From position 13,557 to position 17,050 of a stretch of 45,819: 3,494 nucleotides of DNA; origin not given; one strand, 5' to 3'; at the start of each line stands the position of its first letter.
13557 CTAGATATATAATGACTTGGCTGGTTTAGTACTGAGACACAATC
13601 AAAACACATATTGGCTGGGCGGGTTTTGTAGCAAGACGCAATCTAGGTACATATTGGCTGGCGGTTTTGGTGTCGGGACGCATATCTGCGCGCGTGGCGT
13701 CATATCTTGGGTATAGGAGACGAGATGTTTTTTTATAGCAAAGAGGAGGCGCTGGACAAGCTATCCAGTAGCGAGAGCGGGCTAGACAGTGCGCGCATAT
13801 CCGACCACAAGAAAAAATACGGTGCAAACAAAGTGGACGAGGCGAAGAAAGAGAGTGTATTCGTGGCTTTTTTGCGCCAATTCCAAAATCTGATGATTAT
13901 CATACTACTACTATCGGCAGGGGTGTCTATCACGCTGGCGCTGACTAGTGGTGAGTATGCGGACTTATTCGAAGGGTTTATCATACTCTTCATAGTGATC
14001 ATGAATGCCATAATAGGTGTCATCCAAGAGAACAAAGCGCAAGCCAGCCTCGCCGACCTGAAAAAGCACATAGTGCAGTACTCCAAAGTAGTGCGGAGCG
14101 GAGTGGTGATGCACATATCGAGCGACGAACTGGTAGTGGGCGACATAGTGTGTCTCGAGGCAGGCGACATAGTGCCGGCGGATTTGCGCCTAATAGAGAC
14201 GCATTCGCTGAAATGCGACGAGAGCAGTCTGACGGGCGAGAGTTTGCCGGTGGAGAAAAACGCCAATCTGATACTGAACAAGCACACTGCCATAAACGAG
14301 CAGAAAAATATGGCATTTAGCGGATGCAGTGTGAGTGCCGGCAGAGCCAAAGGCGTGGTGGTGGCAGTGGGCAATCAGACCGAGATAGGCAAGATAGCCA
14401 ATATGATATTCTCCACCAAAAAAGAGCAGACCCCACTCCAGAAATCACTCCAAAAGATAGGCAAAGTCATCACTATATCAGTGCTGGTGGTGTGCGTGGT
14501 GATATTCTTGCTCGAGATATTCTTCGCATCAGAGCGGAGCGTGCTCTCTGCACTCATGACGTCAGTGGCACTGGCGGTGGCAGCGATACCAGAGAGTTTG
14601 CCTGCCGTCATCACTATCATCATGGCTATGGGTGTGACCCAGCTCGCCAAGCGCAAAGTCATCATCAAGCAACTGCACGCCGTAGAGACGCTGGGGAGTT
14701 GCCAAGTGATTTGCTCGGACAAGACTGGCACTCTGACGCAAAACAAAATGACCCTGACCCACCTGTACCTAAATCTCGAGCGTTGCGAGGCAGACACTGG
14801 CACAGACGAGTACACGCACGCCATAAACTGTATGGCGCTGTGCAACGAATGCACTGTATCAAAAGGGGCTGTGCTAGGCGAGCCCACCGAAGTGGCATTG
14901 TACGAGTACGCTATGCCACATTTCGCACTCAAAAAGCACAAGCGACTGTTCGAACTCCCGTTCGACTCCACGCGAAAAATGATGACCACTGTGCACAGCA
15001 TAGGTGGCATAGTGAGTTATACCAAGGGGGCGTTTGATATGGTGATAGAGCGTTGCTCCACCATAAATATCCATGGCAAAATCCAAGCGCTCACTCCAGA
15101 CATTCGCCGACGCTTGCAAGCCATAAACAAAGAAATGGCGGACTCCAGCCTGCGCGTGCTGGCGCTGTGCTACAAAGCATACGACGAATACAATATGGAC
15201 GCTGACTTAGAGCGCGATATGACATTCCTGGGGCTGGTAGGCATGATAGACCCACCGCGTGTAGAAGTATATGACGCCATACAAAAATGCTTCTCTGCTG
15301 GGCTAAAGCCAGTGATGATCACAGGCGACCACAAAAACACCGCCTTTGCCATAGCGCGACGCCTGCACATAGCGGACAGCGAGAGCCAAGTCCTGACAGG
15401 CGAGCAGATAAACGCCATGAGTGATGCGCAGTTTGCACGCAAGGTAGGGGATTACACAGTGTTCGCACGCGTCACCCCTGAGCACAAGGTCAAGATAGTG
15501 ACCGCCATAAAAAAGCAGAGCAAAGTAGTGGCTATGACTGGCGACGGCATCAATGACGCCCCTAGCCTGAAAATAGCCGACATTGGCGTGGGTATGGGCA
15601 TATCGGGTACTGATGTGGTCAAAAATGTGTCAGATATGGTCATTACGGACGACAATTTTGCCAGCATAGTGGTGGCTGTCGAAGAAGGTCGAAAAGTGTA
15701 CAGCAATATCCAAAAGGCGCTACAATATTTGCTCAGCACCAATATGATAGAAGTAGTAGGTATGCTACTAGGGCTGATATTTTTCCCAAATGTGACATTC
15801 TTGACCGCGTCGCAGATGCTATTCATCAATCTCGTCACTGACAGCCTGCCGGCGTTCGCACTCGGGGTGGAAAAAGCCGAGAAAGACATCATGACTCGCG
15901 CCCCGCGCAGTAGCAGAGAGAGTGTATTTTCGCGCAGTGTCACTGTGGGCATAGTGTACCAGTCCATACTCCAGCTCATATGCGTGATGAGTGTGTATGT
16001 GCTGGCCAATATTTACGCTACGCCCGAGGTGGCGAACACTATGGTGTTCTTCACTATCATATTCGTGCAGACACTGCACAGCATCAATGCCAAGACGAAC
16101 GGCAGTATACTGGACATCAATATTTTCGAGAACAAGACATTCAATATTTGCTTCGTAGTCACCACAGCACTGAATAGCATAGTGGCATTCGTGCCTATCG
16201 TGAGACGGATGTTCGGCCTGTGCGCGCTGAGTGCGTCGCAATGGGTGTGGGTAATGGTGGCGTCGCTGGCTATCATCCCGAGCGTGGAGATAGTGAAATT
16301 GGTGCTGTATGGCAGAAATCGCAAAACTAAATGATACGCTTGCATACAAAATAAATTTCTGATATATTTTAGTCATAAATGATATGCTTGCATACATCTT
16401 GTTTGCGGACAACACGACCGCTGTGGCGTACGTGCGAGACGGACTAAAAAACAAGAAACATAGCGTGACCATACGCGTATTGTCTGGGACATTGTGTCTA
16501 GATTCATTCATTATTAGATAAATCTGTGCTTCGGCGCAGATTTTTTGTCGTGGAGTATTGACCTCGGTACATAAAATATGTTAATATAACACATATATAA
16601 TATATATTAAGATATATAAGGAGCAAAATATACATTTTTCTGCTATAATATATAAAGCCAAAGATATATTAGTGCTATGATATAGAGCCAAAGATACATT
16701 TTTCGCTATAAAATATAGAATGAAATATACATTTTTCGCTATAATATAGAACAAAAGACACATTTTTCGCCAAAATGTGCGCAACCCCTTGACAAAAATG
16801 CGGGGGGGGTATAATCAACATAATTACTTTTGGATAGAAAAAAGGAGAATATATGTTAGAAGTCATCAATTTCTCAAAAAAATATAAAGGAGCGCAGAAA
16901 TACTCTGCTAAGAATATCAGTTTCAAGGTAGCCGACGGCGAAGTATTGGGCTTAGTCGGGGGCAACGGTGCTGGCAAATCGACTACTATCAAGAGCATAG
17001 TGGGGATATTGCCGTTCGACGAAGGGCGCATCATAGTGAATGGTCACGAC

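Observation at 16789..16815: G8 homopolymer inside a 15-nt promoter spacer upstream of the giant surface-protein operon: candidate phase-variation switch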

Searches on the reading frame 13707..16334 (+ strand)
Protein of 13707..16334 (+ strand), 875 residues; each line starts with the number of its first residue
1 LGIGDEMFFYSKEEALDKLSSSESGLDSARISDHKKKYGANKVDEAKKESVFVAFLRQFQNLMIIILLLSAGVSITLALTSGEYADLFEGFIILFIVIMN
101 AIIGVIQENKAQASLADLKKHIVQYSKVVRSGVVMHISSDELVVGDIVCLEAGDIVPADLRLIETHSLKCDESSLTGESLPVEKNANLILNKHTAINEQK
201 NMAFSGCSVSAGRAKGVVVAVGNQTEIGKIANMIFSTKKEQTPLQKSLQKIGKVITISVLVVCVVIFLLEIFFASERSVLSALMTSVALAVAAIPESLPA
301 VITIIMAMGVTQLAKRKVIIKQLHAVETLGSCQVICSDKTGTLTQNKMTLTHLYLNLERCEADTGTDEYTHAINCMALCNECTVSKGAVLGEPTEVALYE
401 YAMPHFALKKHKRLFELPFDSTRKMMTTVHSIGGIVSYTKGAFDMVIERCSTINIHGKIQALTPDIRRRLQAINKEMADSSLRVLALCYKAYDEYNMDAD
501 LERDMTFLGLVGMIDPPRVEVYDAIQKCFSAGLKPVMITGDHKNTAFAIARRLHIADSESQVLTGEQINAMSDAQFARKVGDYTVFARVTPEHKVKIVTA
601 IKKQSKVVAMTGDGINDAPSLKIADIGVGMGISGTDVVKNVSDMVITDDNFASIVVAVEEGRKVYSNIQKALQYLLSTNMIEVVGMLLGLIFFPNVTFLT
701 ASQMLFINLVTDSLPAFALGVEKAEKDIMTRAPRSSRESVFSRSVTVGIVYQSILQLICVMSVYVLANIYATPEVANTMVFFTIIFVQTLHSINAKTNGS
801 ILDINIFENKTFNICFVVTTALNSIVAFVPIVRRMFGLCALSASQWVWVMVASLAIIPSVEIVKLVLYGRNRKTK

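Call 7: search_protein_families(library=pfam, proteins=[window:13707-16334:+])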
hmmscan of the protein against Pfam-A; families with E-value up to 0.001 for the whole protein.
window:13707-16334:+ (875 aa): 5 families
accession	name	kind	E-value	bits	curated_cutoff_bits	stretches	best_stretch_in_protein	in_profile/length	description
PF00122.25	E1-E2_ATPase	-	7.1e-53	179.2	28.1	1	125-316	6-181/181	E1-E2 ATPase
PF00689.26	Cation_ATPase_C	-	7.7e-42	143.5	27.3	1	698-866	3-175/175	Cation transporting ATPase, C-terminus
PF00690.31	Cation_ATPase_N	-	4.9e-18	65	20.4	1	11-74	5-69/69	Cation transporter/ATPase, N-terminus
PF13246.12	Cation_ATPase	-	1.6e-15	57.4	21.7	1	377-453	1-91/91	Cation transport ATPase (P-type)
PF00702.32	Hydrolase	-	5e-14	53.6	26.4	1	334-625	3-191/191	haloacid dehalogenase-like hydrolase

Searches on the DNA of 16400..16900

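Call 66: search_rna_families(source=window, start=16400, end=16900, threshold=evalue, max_evalue=1)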
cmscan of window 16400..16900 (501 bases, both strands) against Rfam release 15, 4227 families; matches with E-value up to 1: 0.
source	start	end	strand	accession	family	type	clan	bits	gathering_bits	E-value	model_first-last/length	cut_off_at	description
